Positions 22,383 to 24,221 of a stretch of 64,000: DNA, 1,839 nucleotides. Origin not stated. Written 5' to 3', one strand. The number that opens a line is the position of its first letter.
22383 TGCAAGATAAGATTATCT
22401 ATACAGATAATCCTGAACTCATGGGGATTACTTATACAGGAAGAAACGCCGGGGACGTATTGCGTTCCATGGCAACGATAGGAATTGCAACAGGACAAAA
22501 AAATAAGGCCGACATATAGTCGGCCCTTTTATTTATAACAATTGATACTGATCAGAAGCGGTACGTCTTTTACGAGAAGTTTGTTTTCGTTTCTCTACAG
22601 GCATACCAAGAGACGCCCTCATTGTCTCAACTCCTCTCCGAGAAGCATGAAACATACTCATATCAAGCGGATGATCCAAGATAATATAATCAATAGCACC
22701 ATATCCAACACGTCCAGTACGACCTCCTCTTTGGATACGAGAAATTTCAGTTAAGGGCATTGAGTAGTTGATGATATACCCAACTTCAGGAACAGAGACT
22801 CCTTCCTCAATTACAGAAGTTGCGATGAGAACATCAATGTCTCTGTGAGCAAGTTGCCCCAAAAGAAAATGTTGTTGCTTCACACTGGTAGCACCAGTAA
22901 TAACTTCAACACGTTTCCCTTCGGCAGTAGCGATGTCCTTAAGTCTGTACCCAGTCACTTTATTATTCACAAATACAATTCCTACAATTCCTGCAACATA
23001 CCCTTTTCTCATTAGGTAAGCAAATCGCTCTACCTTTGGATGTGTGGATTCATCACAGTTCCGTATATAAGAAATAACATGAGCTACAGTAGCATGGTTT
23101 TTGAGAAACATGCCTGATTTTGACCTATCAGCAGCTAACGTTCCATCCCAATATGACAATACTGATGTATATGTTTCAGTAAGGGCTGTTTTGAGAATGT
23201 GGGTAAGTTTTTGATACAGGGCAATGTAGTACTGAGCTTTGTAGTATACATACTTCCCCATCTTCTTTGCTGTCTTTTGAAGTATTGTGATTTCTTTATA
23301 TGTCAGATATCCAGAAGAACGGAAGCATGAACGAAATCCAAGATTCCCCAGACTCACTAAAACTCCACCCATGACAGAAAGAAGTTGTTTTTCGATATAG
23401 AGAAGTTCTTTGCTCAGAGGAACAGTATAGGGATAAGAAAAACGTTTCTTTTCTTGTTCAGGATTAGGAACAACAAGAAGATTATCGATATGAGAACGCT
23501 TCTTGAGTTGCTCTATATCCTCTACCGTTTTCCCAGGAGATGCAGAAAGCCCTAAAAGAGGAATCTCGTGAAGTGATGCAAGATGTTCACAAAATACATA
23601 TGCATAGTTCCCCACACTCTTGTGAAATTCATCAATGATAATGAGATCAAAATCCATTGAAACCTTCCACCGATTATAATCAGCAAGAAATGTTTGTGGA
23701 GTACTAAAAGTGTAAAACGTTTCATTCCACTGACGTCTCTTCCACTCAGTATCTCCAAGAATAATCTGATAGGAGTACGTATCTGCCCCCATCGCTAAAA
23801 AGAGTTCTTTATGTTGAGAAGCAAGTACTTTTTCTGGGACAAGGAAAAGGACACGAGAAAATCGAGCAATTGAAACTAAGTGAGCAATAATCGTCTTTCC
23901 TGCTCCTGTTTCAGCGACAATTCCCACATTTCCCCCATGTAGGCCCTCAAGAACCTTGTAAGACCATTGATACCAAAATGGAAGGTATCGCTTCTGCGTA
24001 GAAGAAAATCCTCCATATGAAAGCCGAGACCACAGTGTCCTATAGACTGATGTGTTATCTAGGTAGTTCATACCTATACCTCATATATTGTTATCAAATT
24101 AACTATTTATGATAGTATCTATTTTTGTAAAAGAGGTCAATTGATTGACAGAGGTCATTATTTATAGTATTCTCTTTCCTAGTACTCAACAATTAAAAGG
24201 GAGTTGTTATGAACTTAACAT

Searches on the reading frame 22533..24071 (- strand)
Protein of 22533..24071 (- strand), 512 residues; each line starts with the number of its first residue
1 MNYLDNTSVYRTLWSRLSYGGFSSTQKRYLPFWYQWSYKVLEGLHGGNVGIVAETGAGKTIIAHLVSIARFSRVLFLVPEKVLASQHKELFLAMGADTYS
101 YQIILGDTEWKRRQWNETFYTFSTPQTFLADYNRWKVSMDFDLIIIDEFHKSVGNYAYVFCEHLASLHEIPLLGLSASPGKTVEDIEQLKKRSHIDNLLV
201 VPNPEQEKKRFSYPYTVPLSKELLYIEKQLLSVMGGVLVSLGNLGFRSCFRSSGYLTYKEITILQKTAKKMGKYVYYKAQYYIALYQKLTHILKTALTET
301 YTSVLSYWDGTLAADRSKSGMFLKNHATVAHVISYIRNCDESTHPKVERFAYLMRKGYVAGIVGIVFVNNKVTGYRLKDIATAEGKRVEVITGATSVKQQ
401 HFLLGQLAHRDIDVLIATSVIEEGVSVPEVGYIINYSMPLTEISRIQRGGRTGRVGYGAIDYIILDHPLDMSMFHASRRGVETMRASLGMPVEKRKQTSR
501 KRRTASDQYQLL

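Call 29: search_protein_families(library=padloc, proteins=[window:22533-24071:-], max_evalue=0.01)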
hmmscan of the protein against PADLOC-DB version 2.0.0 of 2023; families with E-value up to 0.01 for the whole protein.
window:22533-24071:- (512 aa): 31 families (the best 25 are shown)
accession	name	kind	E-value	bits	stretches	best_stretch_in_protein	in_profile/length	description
PDLC03658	mREase_IV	-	1.6e-12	44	2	350-454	435-544/953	Type IV methyl-directed restriction enzyme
PDLC02707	PbeA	-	8.5e-10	35.8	1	341-451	503-613/672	PbeA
PDLC02620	DrmD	-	2.6e-09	33.6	2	53-153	124-230/1060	DrmD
PDLC03928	PsyrT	-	1.1e-06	25.3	1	347-465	227-344/689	-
PDLC02867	DpdF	-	3.3e-06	23.7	1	386-472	399-484/855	DpdF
PDLC02855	DpdF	-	4.2e-06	23.3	1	383-465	397-479/825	DpdF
PDLC02857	DpdF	-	6.1e-06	22.6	1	377-460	445-533/911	DpdF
PDLC02861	DpdF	-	1.1e-05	21.9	1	363-474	241-351/611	DpdF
PDLC02623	DrmD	-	1.9e-05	20.6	1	365-459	533-627/1040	DrmD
PDLC02704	PbeA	-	3e-05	20.7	1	382-454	558-630/682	PbeA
PDLC02503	BrxHI|BrxHII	-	3.2e-05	20.4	1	360-454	247-341/698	BrxHI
PDLC02500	BrxHI|BrxHII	-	7e-05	19.5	1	365-457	484-575/933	BrxHI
PDLC00659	HmaA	-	9.2e-05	18.4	1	385-457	539-612/1176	SNF2 helicase / DEAD-box helicase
PDLC02872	DpdF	-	0.0002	18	1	386-471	421-510/859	DpdF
PDLC02569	DrmA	-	0.0002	17.3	1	410-455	828-873/1095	DrmA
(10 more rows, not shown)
